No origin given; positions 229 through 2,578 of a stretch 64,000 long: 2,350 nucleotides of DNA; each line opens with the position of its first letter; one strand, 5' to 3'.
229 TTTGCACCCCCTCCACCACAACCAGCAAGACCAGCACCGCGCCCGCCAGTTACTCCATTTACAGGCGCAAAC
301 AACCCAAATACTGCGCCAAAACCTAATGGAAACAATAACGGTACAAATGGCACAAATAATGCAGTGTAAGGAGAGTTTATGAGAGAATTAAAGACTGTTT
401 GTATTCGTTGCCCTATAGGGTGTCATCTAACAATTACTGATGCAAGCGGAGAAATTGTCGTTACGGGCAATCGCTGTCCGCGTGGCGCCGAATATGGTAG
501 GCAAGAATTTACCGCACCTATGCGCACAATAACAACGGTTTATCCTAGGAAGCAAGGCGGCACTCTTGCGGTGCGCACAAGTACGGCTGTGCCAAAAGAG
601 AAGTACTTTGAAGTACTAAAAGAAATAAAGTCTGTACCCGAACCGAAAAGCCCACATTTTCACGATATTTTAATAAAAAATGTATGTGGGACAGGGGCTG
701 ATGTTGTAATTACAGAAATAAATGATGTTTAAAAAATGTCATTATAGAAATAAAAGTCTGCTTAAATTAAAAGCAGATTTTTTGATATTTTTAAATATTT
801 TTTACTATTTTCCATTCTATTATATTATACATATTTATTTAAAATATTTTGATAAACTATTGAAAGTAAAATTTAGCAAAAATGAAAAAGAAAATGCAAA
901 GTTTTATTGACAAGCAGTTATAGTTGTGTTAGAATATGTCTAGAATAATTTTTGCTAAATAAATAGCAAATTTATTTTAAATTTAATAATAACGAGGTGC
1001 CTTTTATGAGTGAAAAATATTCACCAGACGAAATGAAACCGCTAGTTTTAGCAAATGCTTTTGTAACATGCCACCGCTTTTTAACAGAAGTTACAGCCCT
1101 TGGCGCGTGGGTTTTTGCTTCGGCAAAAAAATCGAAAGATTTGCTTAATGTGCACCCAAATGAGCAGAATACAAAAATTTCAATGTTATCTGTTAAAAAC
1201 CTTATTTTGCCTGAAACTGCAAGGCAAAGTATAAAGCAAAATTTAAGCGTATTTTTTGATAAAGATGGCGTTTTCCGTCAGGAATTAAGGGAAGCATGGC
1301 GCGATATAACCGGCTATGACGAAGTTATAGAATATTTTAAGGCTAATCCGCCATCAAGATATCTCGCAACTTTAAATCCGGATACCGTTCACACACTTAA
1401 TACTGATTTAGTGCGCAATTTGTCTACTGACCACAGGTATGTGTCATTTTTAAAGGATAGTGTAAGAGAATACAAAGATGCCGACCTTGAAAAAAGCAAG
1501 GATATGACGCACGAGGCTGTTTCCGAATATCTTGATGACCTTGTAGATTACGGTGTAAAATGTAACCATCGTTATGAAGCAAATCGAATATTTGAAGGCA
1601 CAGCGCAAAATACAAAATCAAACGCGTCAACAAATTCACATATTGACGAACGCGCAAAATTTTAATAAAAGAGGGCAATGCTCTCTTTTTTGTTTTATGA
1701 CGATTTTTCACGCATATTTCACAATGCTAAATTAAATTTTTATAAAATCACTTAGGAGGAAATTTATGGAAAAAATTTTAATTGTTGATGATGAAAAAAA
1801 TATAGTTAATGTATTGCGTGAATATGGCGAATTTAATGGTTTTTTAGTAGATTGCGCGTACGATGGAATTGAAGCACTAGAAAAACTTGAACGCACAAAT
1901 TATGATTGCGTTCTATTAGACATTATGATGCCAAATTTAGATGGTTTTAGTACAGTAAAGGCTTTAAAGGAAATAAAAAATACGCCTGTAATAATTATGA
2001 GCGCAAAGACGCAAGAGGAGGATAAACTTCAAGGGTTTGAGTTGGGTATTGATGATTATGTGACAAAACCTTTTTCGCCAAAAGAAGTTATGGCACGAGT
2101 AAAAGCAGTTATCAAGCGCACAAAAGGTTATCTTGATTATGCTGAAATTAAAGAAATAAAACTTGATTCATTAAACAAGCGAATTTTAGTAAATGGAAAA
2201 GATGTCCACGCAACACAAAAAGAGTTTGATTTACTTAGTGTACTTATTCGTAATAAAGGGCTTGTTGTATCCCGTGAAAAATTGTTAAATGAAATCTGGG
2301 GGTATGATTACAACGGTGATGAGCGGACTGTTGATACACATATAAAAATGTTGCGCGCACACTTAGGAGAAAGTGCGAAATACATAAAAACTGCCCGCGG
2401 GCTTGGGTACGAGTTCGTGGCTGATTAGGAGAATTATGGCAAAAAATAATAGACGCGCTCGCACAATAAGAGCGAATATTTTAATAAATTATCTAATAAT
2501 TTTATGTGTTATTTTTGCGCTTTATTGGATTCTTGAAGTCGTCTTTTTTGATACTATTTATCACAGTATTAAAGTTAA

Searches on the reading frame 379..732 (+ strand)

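Call 83: search_protein_families(library=pfam, proteins=[window:379-732:+], max_evalue=0.000001)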
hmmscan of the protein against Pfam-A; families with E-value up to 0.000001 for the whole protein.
window:379-732:+ (117 aa): 1 family
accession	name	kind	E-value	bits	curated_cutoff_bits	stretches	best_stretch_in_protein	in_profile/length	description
PF07892.16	DUF1667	-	2.1e-21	76.2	27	1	34-112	1-81/82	Protein of unknown function (DUF1667)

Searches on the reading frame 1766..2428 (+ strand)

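Call 83: search_protein_families(library=pfam, proteins=[window:1766-2428:+], max_evalue=0.000001)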
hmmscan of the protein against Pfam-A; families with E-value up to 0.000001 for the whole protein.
window:1766-2428:+ (220 aa): 2 families
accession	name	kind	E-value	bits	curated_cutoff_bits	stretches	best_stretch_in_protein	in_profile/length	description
PF00072.30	Response_reg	-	4.9e-29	101.2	30.2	1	4-113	1-111/111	Response regulator receiver domain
PF00486.34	Trans_reg_C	-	4.2e-26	91.3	26.2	1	144-217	1-77/77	Transcriptional regulatory protein, C terminal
